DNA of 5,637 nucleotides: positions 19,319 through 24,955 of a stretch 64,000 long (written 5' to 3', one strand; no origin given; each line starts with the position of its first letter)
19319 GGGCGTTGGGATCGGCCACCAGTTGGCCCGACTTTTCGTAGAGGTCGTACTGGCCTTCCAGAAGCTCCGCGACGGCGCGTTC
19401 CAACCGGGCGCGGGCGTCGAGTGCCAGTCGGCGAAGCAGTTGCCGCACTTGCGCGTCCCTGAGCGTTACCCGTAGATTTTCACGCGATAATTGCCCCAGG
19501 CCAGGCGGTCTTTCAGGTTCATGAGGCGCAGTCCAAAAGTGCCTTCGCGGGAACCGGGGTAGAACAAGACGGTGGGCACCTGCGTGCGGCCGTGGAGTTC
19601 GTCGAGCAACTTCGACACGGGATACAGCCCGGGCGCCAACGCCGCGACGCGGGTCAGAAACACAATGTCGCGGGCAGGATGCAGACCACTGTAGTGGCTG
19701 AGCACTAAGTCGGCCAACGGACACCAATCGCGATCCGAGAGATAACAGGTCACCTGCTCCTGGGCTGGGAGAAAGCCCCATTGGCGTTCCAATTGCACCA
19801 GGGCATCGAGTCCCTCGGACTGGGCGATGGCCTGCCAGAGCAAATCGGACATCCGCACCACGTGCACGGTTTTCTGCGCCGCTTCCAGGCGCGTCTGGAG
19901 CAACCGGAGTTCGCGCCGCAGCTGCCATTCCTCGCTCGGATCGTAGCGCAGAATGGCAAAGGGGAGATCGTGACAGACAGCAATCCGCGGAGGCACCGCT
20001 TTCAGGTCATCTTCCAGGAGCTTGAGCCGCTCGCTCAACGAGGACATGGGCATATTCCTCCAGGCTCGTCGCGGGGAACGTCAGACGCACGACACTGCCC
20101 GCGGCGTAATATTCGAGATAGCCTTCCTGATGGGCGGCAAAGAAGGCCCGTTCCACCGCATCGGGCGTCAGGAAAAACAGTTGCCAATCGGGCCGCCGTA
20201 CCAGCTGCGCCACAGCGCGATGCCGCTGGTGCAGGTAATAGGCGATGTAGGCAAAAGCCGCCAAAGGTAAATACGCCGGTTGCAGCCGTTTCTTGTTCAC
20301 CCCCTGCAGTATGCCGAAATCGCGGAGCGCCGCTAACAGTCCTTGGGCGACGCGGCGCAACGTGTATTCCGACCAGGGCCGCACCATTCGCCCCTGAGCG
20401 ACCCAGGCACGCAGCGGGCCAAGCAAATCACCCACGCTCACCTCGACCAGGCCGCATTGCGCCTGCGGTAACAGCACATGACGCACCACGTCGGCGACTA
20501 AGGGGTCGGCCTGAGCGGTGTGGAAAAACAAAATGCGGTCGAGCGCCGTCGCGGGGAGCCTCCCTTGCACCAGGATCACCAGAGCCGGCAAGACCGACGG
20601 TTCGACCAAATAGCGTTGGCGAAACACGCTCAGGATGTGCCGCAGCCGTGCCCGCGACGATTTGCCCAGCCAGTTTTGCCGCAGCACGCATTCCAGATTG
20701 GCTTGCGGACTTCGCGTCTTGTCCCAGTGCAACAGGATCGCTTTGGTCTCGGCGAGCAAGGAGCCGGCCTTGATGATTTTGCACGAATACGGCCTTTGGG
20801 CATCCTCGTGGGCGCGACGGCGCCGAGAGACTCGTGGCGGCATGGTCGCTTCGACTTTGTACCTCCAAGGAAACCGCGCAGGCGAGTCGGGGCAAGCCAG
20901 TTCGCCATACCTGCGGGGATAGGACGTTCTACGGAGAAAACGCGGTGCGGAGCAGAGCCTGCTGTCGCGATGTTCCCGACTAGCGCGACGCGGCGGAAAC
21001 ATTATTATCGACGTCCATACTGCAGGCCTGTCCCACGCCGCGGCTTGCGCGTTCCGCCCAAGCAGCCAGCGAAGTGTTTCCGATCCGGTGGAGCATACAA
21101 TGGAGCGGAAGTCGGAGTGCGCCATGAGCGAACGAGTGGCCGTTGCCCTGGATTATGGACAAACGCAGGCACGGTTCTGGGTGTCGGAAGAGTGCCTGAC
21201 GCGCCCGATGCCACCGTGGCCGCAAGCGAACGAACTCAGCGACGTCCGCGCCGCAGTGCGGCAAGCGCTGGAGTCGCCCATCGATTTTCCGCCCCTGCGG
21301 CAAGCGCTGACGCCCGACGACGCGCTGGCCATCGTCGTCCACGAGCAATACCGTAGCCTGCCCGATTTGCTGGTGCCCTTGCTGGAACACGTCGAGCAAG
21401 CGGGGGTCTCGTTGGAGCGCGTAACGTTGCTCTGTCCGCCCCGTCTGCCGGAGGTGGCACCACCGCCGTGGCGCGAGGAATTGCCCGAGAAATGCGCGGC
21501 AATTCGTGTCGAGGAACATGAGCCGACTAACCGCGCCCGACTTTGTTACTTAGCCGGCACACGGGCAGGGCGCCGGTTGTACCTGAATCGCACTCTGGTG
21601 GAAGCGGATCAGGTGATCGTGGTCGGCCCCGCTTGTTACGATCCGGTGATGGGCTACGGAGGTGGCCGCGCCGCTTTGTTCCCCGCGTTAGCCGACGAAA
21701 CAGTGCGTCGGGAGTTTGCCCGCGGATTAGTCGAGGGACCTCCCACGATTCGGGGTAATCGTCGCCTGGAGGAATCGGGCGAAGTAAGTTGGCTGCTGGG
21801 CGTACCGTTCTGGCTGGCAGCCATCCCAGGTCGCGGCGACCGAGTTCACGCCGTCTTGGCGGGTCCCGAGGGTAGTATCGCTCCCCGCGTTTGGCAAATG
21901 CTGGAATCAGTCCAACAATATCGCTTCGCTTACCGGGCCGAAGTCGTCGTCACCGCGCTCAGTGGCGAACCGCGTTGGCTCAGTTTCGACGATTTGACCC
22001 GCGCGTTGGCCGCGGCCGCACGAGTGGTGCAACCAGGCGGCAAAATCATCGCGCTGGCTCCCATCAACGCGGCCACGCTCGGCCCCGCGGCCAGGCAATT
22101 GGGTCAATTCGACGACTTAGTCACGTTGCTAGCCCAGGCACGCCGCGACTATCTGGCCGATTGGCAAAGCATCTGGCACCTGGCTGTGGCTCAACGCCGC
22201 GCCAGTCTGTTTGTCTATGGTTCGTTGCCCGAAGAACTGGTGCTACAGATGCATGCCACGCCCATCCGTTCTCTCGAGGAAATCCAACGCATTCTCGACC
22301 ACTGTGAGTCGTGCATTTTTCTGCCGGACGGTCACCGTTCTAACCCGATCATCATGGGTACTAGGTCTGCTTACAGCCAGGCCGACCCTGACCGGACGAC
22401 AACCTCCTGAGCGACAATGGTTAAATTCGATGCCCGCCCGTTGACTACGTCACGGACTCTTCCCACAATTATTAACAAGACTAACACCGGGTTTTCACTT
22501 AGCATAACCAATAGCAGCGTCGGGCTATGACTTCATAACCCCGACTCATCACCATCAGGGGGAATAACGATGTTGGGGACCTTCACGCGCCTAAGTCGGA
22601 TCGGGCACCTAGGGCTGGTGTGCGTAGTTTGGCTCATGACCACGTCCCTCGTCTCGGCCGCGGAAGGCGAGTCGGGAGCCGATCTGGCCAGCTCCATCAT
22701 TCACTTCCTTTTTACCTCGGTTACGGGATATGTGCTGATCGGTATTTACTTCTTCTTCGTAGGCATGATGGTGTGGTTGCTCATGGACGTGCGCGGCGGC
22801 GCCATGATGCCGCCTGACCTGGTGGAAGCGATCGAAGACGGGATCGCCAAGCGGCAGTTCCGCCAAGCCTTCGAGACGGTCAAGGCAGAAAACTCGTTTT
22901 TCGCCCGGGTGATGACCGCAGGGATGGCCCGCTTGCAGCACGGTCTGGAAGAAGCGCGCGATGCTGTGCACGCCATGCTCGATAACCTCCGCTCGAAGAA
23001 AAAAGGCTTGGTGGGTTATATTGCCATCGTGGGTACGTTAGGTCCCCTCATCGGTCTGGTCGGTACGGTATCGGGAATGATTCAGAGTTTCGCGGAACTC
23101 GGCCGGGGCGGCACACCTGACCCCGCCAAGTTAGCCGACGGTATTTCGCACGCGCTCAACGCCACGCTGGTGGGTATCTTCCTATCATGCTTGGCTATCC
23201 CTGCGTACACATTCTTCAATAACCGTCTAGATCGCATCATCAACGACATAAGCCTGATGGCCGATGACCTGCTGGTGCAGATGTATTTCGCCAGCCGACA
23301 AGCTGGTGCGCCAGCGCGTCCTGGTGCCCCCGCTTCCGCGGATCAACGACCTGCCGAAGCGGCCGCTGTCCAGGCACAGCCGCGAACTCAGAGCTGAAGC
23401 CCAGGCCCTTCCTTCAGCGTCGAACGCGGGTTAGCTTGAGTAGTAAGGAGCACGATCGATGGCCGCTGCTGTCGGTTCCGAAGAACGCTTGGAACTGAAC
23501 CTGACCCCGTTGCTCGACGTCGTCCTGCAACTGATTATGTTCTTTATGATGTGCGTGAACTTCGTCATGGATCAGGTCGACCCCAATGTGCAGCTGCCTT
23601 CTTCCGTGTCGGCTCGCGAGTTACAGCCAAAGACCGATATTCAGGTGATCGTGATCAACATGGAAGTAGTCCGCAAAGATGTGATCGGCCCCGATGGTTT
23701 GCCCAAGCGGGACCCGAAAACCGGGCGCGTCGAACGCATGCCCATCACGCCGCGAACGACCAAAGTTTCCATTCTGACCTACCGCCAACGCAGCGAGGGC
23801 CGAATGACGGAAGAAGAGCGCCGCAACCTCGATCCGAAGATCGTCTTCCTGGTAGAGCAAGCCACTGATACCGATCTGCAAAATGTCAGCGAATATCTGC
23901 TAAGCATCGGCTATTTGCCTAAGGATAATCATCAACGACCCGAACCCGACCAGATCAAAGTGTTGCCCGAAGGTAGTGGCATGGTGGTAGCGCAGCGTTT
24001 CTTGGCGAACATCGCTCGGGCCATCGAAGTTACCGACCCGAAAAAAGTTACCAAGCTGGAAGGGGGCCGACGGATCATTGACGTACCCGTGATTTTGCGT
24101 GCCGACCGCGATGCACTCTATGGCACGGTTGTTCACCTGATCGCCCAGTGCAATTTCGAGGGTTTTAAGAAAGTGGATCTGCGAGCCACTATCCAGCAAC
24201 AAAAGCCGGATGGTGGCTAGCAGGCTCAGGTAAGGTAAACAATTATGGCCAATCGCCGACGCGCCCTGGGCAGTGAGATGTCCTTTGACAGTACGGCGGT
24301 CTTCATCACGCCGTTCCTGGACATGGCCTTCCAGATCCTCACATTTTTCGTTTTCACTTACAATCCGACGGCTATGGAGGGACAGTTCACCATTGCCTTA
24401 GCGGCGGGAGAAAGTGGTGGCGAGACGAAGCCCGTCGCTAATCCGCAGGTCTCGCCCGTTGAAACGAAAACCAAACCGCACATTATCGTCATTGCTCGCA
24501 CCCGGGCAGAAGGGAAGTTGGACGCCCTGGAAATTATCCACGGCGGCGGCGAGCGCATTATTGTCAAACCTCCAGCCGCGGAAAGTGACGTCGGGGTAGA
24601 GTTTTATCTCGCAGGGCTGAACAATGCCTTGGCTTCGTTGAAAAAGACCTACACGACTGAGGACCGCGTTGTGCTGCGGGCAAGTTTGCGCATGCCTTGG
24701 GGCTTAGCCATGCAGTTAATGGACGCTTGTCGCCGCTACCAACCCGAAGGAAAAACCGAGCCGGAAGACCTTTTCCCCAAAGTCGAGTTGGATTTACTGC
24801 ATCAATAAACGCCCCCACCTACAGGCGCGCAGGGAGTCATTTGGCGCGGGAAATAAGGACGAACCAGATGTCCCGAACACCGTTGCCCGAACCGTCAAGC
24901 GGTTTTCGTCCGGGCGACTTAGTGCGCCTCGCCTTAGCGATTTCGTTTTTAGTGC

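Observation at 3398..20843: BREX type-1-like operon with two divergent PglX methyltransferase paralogues (brxA-brxB-pglX'-brxC-pglX-pglZ-brxL)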

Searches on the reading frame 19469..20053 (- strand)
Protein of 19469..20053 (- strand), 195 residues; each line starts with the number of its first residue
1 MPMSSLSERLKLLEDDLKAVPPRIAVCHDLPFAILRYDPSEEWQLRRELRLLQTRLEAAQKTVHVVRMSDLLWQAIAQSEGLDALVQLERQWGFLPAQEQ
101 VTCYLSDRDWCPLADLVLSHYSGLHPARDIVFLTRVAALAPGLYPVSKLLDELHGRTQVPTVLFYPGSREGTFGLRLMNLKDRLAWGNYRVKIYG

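Call 11: search_protein_families(library=padloc, proteins=[window:19469-20053:-], max_evalue=0.00001)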
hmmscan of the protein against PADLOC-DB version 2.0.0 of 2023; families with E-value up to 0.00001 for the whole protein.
seq(195 aa): 5 families
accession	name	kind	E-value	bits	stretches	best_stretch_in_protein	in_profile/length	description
PDLC02459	BrxB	-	3.4e-29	100.1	1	8-194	6-203/203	BrxB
PDLC02464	BrxB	-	7.2e-15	52.9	1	125-194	13-79/79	BrxB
PDLC02463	BrxB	-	4.4e-12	44.5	1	25-178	26-175/193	BrxB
PDLC02465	BrxB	-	2.9e-06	25.5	1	128-190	125-184/190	BrxB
PDLC02469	BrxB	-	7e-06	23.8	0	33-183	30-170/184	BrxB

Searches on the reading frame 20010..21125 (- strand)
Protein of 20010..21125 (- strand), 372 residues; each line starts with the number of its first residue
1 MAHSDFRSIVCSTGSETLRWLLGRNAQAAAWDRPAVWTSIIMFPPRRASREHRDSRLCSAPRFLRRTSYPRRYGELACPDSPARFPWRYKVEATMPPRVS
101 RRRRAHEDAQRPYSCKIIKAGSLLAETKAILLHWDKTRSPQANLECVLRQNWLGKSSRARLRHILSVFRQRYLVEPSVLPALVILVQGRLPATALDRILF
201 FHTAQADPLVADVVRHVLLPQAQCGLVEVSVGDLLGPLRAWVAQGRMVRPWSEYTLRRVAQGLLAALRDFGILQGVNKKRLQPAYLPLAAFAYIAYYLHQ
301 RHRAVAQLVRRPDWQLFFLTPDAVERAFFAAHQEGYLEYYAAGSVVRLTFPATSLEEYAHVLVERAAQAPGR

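Call 11: search_protein_families(library=padloc, proteins=[window:20010-21125:-], max_evalue=0.00001)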
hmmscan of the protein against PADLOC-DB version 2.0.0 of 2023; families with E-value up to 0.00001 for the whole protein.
seq(372 aa): 6 families
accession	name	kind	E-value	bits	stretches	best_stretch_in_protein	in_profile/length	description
PDLC02445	BrxA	-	6.6e-39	132.2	1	109-363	3-260/262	BrxA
PDLC02454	BrxA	-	1.7e-35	120.4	1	113-363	11-263/264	BrxA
PDLC02448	BrxA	-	4.2e-08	31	1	117-301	14-191/258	BrxA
PDLC02450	BrxA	-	6.2e-08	30.3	1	124-354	28-250/259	BrxA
PDLC02452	BrxA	-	4.6e-07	27.7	1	113-286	3-172/204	BrxA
PDLC02451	BrxA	-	3.3e-06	25.4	1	110-285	4-176/201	BrxA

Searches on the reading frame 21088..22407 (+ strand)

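Call 63: search_protein_families(library=pfam, proteins=[window:21088-22407:+], max_evalue=0.001)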
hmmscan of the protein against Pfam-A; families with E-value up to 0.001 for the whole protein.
window:21088-22407:+ (440 aa): 1 family
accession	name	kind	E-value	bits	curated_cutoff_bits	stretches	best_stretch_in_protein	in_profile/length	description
PF09861.14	Lar_N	-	1.3e-19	70.7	23.3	1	23-204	1-185/204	Lactate racemase N-terminal domain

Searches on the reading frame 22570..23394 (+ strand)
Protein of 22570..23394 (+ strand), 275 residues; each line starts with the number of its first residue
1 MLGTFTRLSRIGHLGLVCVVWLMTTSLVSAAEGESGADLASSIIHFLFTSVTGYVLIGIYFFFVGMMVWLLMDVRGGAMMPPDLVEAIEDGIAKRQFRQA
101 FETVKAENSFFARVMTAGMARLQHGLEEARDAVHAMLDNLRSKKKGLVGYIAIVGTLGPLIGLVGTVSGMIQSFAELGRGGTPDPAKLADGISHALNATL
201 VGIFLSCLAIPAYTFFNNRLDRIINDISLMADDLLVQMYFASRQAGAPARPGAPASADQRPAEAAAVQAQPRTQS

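Call 63: search_protein_families(library=pfam, proteins=[window:22570-23394:+], max_evalue=0.001)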
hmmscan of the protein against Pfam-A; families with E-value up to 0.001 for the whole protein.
window:22570-23394:+ (275 aa): 1 family
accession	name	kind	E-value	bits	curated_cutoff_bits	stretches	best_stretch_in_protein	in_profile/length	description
PF01618.21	MotA_ExbB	-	6.1e-26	91.1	22.9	1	108-227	3-125/127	MotA/TolQ/ExbB proton channel family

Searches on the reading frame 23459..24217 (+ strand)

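Call 63: search_protein_families(library=pfam, proteins=[window:23459-24217:+], max_evalue=0.001)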
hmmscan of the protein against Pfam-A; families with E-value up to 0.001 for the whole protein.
window:23459-24217:+ (253 aa): 1 family
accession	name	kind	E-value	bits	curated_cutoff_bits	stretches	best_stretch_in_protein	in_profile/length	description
PF02472.21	ExbD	-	9.4e-16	58.5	25.4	1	8-65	3-59/128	Biopolymer transport protein ExbD/TolR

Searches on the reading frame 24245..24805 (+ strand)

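Call 63: search_protein_families(library=pfam, proteins=[window:24245-24805:+], max_evalue=0.001)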
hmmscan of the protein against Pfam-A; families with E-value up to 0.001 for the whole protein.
window:24245-24805:+ (187 aa): 1 family
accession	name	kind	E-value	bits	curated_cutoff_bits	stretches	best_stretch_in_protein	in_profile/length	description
PF02472.21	ExbD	-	1.2e-08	35.5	25.4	1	21-165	10-116/128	Biopolymer transport protein ExbD/TolR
